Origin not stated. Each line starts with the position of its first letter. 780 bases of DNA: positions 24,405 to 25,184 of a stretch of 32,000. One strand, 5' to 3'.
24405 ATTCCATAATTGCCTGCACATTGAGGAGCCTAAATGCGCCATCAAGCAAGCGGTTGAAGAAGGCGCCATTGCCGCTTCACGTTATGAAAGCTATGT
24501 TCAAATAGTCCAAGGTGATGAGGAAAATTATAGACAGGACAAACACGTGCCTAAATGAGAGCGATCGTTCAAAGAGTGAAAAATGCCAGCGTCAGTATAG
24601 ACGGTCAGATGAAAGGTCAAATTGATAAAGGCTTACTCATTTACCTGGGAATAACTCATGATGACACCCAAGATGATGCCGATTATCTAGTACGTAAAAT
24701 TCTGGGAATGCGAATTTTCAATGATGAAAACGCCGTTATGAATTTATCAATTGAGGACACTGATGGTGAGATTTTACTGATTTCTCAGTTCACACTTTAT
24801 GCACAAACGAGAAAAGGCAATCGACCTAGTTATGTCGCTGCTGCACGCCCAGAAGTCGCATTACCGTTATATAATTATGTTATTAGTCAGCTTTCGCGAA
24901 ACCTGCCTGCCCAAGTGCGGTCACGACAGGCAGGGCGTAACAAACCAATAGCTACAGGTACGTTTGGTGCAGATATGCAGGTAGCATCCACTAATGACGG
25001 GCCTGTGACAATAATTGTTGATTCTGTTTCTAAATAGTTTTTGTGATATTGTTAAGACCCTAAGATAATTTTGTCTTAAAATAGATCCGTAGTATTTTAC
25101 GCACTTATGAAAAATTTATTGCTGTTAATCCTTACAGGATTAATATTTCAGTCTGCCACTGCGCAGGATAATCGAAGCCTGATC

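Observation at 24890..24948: Repeat element translated as an extra loop inside D-aminoacyl-tRNA deacylase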

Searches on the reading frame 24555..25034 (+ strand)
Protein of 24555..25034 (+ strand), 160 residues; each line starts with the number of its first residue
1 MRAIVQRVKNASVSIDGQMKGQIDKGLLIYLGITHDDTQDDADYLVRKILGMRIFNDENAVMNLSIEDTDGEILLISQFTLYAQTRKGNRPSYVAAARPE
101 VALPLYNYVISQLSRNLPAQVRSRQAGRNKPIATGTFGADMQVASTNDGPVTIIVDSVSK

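Call 10: search_protein_families(library=pfam, proteins=[window:24555-25034:+])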
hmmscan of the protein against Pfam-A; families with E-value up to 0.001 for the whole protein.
window:24555-25034:+ (160 aa): 1 family
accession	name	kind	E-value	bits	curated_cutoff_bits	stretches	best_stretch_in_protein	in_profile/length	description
PF02580.21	Tyr_Deacylase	-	2.4e-57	193.7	25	1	2-156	1-144/144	D-Tyr-tRNA(Tyr) deacylase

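Call 12: find_homologous_proteins(query=window:24555-25034:+, max_evalue=1e-20)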
Query window:24555-25034:+ (160 aa): 7953 proteins with E <= 1e-20 among 8000 candidates; the best 120 are listed.
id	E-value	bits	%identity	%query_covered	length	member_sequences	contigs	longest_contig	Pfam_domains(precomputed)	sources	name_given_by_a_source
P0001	8.2e-97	339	100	100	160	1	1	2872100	PF02580.22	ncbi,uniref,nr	ncbi:D-aminoacyl-tRNA deacylase [Nonlabens ponticola]|uniref:D-aminoacyl-tRNA deacylase n=1 Tax=Nonl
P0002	1.2e-55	205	63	99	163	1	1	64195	PF02580.22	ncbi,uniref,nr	ncbi:D-aminoacyl-tRNA deacylase [Nonlabens antarcticus]|uniref:D-aminoacyl-tRNA deacylase n=1 Tax=No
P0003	3.8e-55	204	64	99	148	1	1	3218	PF02580.22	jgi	-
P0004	4.9e-55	203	64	100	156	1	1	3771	PF02580.22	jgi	-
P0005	5.6e-54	200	61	99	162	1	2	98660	PF02580.22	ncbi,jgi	jgi:D-tyrosyl-tRNA(Tyr) deacylase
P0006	3.4e-53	197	63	98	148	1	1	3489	PF02580.22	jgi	jgi:D-tyrosyl-tRNA(Tyr) deacylase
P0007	5.2e-53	197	60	98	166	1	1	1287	PF02580.22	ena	-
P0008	8.4e-53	196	61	100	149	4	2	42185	PF02580.22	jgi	jgi:D-tyrosyl-tRNA(Tyr) deacylase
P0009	6.1e-52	193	57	100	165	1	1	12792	PF02580.22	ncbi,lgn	-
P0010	1.0e-51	193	62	98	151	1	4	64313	PF02580.22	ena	-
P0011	1.9e-51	192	62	98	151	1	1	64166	PF02580.22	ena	-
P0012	4.6e-51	191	61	100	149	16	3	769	PF02580.22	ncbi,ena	-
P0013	5.0e-51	190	61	98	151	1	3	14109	PF02580.22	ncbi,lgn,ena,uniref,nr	ncbi:D-tyrosyl-tRNA(Tyr) deacylase [Nonlabens dokdonensis]|uniref:D-aminoacyl-tRNA deacylase n=1 Tax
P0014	5.5e-51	190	58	96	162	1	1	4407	PF02580.22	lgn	-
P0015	1.1e-50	189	64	100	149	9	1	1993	PF02580.22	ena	-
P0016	1.3e-50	189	61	98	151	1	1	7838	PF02580.22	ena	-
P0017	2.7e-50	188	61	98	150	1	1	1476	PF02580.22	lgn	-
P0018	3.0e-50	188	61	98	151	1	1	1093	PF02580.22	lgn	-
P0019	3.3e-50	188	61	98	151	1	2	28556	PF02580.22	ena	-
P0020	3.3e-50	188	61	98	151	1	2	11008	PF02580.22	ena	-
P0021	3.5e-50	188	61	98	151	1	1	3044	PF02580.22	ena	-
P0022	4.7e-50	187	57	98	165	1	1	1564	PF02580.22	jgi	jgi:D-tyrosyl-tRNA(Tyr) deacylase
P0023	4.7e-50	187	62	100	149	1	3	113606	PF02580.22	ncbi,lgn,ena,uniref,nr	ncbi:D-aminoacyl-tRNA deacylase [Nonlabens sp.]|uniref:D-aminoacyl-tRNA deacylase n=1 Tax=Nonlabens 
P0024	6.5e-50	187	61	100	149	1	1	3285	PF02580.22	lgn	-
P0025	7.0e-50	187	62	98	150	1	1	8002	PF02580.22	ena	-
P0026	7.9e-50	187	59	98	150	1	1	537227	PF02580.22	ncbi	ncbi:D-aminoacyl-tRNA deacylase [Spirosoma migulaei]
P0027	7.9e-50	187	60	98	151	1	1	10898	PF02580.22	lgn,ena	-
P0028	8.3e-50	187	60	98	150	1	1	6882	PF02580.22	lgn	-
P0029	8.8e-50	186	61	98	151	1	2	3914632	PF02580.22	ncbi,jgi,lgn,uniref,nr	ncbi:D-tyrosyl-tRNA(Tyr) deacylase [Nonlabens dokdonensis]|jgi:D-tyrosyl-tRNA(Tyr) deacylase|uniref:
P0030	9.1e-50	186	61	98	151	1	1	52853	PF02580.22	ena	-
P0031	1.0e-49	186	61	100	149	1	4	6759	PF02580.22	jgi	-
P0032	1.2e-49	186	61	98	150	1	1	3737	PF02580.22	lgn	-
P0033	1.4e-49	186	62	98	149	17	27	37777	PF02580.22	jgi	jgi:D-tyrosyl-tRNA(Tyr) deacylase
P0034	1.5e-49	186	60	98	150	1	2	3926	PF02580.22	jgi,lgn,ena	-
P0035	1.5e-49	186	62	98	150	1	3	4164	PF02580.22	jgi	jgi:D-tyrosyl-tRNA(Tyr) deacylase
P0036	1.6e-49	186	60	100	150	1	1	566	PF02580.22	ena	-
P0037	2.2e-49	185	60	98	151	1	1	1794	PF02580.22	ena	-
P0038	2.2e-49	185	60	98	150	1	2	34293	PF02580.22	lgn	-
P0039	2.6e-49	185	60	98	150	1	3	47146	PF02580.22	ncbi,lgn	ncbi:D-aminoacyl-tRNA deacylase [Spirosoma litoris]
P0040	2.6e-49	185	59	100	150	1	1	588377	PF02580.22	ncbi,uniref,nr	ncbi:D-aminoacyl-tRNA deacylase [Xanthocytophaga agilis]|uniref:D-aminoacyl-tRNA deacylase n=1 Tax=X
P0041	2.8e-49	185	59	98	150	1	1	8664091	PF02580.22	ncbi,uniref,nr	ncbi:D-tyrosyl-tRNA(Tyr) deacylase [Spirosoma sp. KCTC 42546]|uniref:D-aminoacyl-tRNA deacylase n=1 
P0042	2.9e-49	185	59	98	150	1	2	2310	PF02580.22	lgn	-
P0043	3.1e-49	185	59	98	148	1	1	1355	PF02580.22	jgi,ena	-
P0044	3.1e-49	185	60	98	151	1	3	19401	PF02580.22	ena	-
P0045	3.2e-49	185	60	100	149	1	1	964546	PF02580.22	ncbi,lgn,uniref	ncbi:D-aminoacyl-tRNA deacylase [Nonlabens sp.]|uniref:D-aminoacyl-tRNA deacylase n=1 Tax=Nonlabens 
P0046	3.5e-49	184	59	98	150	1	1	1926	PF02580.22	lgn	-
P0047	4.0e-49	184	59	98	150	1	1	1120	PF02580.22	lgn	-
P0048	4.0e-49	184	59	98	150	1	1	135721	PF02580.22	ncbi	ncbi:D-aminoacyl-tRNA deacylase [Spirosoma harenae]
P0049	4.1e-49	184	59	98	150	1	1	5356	PF02580.22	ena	-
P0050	4.7e-49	184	58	98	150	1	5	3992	PF02580.22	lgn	-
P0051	4.9e-49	184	60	98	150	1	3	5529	PF02580.22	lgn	-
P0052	5.1e-49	184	58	98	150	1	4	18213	PF02580.22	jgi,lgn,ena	jgi:D-tyrosyl-tRNA(Tyr) deacylase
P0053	5.5e-49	184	61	98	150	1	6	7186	PF02580.22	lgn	-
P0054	5.7e-49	184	58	100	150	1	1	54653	PF02580.22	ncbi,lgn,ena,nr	ncbi:MAG TPA: D-aminoacyl-tRNA deacylase [Cytophagales bacterium]|nr:D-aminoacyl-tRNA deacylase [Cyt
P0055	5.8e-49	184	58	100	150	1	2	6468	PF02580.22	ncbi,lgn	-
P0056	6.2e-49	184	59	100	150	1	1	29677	PF02580.22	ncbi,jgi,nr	ncbi:MAG: D-aminoacyl-tRNA deacylase [Microscillaceae bacterium]|jgi:D-tyrosyl-tRNA(Tyr) deacylase|n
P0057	7.0e-49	184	61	98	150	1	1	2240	PF02580.22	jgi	-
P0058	7.4e-49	183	59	100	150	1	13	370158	PF02580.22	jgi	jgi:D-aminoacyl-tRNA deacylase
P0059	7.6e-49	183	58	100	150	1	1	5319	PF02580.22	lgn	-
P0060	7.7e-49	183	60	98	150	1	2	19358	PF02580.22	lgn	-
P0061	8.1e-49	183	58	100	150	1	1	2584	PF02580.22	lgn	-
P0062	8.4e-49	183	57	100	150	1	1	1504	PF02580.22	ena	-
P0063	8.4e-49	183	58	98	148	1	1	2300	PF02580.22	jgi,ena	-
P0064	9.1e-49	183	59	98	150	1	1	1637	PF02580.22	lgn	-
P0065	9.5e-49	183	57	100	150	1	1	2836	PF02580.22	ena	-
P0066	1.0e-48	183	60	98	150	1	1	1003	PF02580.22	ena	-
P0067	1.1e-48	183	60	98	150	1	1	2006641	PF02580.22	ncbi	ncbi:D-aminoacyl-tRNA deacylase [Spirosoma lituiforme]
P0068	1.1e-48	183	59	98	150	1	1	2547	PF02580.22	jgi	jgi:D-tyrosyl-tRNA(Tyr) deacylase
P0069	1.4e-48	183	59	100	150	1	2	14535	PF02580.22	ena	-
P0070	1.4e-48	182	58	98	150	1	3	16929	PF02580.22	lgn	-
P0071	1.5e-48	182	58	100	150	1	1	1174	PF02580.22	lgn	-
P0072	1.5e-48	182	60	98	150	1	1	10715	PF02580.22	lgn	-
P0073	1.5e-48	182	57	98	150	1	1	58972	PF02580.22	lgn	-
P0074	1.6e-48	182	59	98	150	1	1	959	PF02580.22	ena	-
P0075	1.6e-48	182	58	100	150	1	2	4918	PF02580.22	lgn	-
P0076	1.8e-48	182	59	98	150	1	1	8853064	PF02580.22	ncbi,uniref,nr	ncbi:D-aminoacyl-tRNA deacylase [Spirosoma foliorum]|uniref:D-aminoacyl-tRNA deacylase n=1 Tax=Spiro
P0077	1.8e-48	182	59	100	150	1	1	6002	PF02580.22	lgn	-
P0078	1.8e-48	182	61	98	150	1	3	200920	PF02580.22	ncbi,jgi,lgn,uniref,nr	ncbi:D-aminoacyl-tRNA deacylase [Spirosoma spitsbergense]|jgi:D-tyrosyl-tRNA(Tyr) deacylase|uniref:D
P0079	1.8e-48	182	61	98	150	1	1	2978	PF02580.22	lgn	-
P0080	1.9e-48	182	58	98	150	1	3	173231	PF02580.22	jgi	jgi:D-tyrosyl-tRNA(Tyr) deacylase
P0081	2.0e-48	182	59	98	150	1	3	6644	PF02580.22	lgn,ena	-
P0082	2.0e-48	182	57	100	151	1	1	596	PF02580.22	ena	-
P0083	2.0e-48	182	59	98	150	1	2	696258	PF02580.22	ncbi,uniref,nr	ncbi:D-aminoacyl-tRNA deacylase [Cytophagaceae bacterium DM2B3-1]|uniref:D-aminoacyl-tRNA deacylase 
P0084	2.1e-48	182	59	98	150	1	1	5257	PF02580.22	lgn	-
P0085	2.1e-48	182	59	98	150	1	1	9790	PF02580.22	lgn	-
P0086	2.1e-48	182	59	98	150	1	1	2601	PF02580.22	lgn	-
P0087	2.3e-48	182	58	100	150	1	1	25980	PF02580.22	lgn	-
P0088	2.4e-48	182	59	98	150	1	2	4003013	PF02580.22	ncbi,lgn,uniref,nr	ncbi:D-aminoacyl-tRNA deacylase [Spirosoma agri]|uniref:D-aminoacyl-tRNA deacylase n=1 Tax=Spirosoma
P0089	2.5e-48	182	59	100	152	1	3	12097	PF02580.22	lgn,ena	-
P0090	2.5e-48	182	59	98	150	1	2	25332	PF02580.22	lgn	-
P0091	2.5e-48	182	58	98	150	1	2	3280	PF02580.22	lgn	-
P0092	2.6e-48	182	58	100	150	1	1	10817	PF02580.22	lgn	-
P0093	2.6e-48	182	57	100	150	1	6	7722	PF02580.22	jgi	jgi:D-aminoacyl-tRNA deacylase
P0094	2.7e-48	182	57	100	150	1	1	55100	PF02580.22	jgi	jgi:D-aminoacyl-tRNA deacylase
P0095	2.8e-48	182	59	98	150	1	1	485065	PF02580.22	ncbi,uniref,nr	ncbi:D-aminoacyl-tRNA deacylase [Xanthocytophaga flava]|uniref:D-aminoacyl-tRNA deacylase n=1 Tax=Xa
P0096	2.8e-48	182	60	98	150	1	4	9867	PF02580.22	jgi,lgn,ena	jgi:D-tyrosyl-tRNA(Tyr) deacylase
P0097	2.8e-48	182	59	98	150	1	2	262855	PF02580.22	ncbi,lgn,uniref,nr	ncbi:D-tyrosyl-tRNA(Tyr) deacylase [Siphonobacter sp. BAB-5385]|uniref:D-aminoacyl-tRNA deacylase n=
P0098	2.9e-48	182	59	98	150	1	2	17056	PF02580.22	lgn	-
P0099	3.0e-48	181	60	100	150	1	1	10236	PF02580.22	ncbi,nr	ncbi:MAG: D-aminoacyl-tRNA deacylase [Nonlabens sp.]|nr:D-aminoacyl-tRNA deacylase [Nonlabens sp.]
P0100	3.0e-48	181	59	98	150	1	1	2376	PF02580.22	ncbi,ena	-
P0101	3.1e-48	181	60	98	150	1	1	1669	PF02580.22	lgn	-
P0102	3.2e-48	181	56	100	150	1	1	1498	PF02580.22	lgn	-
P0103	3.2e-48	181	58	100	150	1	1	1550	PF02580.22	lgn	-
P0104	3.4e-48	181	58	98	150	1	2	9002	PF02580.22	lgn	-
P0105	3.4e-48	181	59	98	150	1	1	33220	PF02580.22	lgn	-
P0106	3.5e-48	181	59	98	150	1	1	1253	PF02580.22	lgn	-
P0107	3.5e-48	181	59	98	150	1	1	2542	PF02580.22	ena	-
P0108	3.6e-48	181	60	100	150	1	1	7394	PF02580.22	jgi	-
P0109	3.6e-48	181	59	97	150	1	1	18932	PF02580.22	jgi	jgi:D-tyrosyl-tRNA(Tyr) deacylase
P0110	3.8e-48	181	59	98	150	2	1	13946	PF02580.22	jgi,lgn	-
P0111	3.8e-48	181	59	98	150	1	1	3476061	PF02580.22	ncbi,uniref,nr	ncbi:D-tyrosyl-tRNA(Tyr) deacylase [Gillisia sp. Hel1_33_143]|uniref:D-aminoacyl-tRNA deacylase n=1 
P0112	3.8e-48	181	58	98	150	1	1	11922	PF02580.22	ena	-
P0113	3.9e-48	181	57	98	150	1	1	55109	PF02580.22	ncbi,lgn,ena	-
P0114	4.0e-48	181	59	98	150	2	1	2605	PF02580.22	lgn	-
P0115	4.1e-48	181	59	98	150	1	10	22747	PF02580.22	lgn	-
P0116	4.2e-48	181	59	98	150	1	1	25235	PF02580.22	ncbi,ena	-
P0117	4.7e-48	181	57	98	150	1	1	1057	PF02580.22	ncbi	-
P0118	4.7e-48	181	59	98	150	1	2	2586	PF02580.22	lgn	-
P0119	4.7e-48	181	59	98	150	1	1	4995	PF02580.22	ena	-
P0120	4.8e-48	181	59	98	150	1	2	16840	PF02580.22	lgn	-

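Call 15: find_encoding_contigs(protein=P0002, flank=3000, max_places=1)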
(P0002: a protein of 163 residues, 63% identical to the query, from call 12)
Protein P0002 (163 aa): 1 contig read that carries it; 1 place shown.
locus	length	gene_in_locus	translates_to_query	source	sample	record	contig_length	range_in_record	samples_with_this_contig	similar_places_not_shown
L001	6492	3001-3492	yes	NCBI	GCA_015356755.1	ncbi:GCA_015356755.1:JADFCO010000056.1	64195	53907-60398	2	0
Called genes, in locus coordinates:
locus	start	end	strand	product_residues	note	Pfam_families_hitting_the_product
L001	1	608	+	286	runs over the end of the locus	PF02153:PDH_N, PF20463:PDH_C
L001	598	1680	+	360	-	PF00793:DAHP_synth_1, PF01817:CM_2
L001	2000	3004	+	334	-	PF16745:RsgA_N, PF03193:RsgA_GTPase, PF00009:GTP_EFTU (faint), PF01926:MMR_HSR1 (weak)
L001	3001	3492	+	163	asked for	PF02580:Tyr_Deacylase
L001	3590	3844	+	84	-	-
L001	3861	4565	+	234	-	PF22252:PNGase_F-II_N (weak), PF09697:Porph_ging (faint)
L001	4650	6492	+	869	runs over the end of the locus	PF13620:CarboxypepD_reg (weak), PF13715:CarbopepD_reg_2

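Call 16: find_encoding_contigs(protein=P0013, flank=3000, max_places=1)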
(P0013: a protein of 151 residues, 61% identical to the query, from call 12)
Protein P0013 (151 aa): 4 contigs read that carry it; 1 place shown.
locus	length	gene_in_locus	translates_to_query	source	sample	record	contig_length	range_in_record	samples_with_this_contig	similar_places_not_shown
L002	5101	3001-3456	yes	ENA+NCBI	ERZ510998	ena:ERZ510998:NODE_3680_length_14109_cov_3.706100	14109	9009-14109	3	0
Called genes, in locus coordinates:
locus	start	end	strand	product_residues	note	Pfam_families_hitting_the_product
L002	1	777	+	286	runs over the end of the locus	PF03446:NAD_binding_2 (weak), PF03807:F420_oxidored (weak), PF02153:PDH_N, PF20463:PDH_C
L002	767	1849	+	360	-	PF00793:DAHP_synth_1, PF01817:CM_2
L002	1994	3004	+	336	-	PF16745:RsgA_N, PF01926:MMR_HSR1 (faint), PF03193:RsgA_GTPase, PF00009:GTP_EFTU (faint)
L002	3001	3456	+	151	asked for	PF02580:Tyr_Deacylase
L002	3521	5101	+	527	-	?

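Call 17: find_encoding_contigs(protein=P0005, flank=3000, max_places=1)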
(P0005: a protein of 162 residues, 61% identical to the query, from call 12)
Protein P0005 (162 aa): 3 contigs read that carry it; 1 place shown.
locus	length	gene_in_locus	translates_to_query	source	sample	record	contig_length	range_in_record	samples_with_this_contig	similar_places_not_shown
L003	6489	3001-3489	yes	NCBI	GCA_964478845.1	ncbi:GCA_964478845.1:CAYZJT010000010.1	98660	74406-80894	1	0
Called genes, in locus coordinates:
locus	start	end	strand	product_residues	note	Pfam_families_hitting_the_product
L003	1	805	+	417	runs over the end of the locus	PF12895:ANAPC3 (weak), PF13424:TPR_12 (weak), PF13428:TPR_14 (weak), PF13432:TPR_16 (weak), PF14559:TPR_19, PF25062:ARM_TT21_N (weak), PF23914:TPR_CcmH_CycH, PF14559:TPR_19, +15 more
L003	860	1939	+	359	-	PF00793:DAHP_synth_1, PF01817:CM_2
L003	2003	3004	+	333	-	PF16745:RsgA_N, PF03193:RsgA_GTPase, PF00009:GTP_EFTU (faint)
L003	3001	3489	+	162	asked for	PF02580:Tyr_Deacylase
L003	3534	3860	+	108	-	PF03819:MazG, PF12643:MazG-like (weak)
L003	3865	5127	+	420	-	PF00275:EPSP_synthase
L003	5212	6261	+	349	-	PF02547:Queuosine_synth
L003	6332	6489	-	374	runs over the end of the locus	PF17116:T9SS_plug_1st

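Call 18: find_encoding_contigs(protein=P0007, flank=3000, max_places=1)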
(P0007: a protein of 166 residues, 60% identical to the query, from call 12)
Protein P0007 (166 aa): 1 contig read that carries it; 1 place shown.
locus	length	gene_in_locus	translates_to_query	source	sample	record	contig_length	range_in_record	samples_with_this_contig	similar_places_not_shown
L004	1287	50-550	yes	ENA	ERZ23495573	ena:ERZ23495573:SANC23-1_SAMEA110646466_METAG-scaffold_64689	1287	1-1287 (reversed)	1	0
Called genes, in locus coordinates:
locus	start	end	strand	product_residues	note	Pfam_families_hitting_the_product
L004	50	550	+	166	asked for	PF02580:Tyr_Deacylase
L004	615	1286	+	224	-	?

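Call 19: find_encoding_contigs(protein=P0004, flank=3000, max_places=1)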
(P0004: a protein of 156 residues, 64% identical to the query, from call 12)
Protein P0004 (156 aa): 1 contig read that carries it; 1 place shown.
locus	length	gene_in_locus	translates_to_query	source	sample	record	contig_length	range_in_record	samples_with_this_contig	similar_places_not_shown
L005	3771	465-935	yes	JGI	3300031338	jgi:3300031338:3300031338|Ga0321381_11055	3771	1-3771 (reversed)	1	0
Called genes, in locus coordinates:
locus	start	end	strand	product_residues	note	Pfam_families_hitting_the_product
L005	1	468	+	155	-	?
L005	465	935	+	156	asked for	PF02580:Tyr_Deacylase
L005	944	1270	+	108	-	PF03819:MazG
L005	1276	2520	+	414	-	PF00275:EPSP_synthase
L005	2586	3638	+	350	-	PF02547:Queuosine_synth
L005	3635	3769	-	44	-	?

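Call 20: find_encoding_contigs(protein=P0003, flank=3000, max_places=1)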
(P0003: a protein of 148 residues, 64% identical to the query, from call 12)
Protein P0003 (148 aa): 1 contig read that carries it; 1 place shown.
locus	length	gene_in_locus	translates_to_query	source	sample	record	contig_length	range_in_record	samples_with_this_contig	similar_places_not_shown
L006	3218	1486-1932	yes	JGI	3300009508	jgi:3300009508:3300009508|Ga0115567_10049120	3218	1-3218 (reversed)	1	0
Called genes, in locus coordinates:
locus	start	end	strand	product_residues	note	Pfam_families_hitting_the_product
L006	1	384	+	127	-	?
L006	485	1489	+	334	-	PF16745:RsgA_N, PF03193:RsgA_GTPase, PF01926:MMR_HSR1 (weak)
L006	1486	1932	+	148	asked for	PF02580:Tyr_Deacylase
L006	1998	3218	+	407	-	?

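Call 21: find_encoding_contigs(protein=P0009, flank=3000, max_places=1)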
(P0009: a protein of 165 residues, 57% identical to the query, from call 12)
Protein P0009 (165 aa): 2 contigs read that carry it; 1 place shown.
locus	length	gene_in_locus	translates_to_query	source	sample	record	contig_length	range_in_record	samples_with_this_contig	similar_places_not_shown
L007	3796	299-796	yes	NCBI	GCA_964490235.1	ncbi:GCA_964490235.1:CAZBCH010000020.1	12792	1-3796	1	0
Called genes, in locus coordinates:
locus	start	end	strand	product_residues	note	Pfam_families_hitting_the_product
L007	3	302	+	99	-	?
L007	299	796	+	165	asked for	PF02580:Tyr_Deacylase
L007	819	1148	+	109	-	PF03819:MazG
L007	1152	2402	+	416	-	PF00275:EPSP_synthase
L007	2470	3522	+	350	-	PF02547:Queuosine_synth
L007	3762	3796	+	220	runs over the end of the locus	PF00834:Ribul_P_3_epim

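Call 38: search_solved_structures(query=window:24555-25034:+, show_alignments=2)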
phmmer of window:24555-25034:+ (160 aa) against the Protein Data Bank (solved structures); distinct sequences matched with E-value up to 0.001: 6.
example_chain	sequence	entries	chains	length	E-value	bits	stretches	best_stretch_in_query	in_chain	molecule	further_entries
1j7g_A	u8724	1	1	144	1.1e-36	129.2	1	2-153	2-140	D-tyrosyl-tRNA(Tyr) deacylase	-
2dbo_A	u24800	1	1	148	3.3e-34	121.2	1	1-157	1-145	D-tyrosyl-tRNA(Tyr) deacylase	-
1jke_A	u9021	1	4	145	1.6e-32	115.8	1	2-153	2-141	D-Tyr-tRNATyr deacylase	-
3knf_A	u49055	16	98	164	1.1e-27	100.1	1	1-157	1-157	D-tyrosyl-tRNA(Tyr) deacylase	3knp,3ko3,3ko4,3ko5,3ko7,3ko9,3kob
2okv_A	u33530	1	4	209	6.8e-26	94.3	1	1-157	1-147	Probable D-tyrosyl-tRNA(Tyr) deacylase 1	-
5xaq_A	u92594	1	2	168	2.3e-06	31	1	21-155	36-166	Probable D-tyrosyl-tRNA(Tyr) deacylase 2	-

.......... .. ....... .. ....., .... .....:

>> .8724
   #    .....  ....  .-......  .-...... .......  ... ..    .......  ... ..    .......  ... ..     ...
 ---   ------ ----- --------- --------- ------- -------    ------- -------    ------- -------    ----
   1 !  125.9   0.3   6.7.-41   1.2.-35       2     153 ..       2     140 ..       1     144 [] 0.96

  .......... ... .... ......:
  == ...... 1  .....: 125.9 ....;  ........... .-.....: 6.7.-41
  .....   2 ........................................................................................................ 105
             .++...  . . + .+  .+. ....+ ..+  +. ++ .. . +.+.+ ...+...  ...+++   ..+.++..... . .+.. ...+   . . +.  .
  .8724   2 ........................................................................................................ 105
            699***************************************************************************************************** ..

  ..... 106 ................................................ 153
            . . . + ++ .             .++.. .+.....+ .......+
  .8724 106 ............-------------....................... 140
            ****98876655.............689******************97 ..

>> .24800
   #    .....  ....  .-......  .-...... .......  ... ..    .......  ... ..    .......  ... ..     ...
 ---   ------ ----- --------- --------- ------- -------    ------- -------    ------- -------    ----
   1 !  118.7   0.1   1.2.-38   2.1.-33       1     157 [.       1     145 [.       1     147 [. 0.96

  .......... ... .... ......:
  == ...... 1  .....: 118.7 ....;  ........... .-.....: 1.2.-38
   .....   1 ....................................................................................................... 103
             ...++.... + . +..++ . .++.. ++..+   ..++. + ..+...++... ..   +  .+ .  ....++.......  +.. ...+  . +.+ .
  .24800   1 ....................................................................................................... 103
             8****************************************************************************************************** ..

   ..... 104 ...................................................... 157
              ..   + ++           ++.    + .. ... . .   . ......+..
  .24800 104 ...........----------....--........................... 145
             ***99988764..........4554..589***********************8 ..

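Call 44: predict_structure(alignment_id=A3)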
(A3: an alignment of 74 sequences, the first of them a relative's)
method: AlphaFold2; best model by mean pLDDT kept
length: 160 residues; sequences in the alignment: 74
mean_pLDDT: 86.0   pTM: 0.83
mean pLDDT of the five models: 86.0, 85.7, 83.3, 73.8, 73.2
residues with pLDDT >= 90: 103; 70-90: 34; 50-70: 15; < 50: 8
segments of 3 or more residues with pLDDT < 50: 122-129
pLDDT, mean of each block of 10 residues (from residue 1): 95 94 95 94 95 93 91 90 68 76 94 81 45 86 92 85
secondary structure, 60 per line:
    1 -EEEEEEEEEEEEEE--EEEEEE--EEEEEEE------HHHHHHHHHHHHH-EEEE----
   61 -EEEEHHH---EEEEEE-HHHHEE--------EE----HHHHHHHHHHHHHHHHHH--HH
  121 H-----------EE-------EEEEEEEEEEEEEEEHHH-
elements in order: E2-15 E18-23 E26-32 H39-51 E53-56 E62-65 E72-77 H79-82 H99-116 E142-156
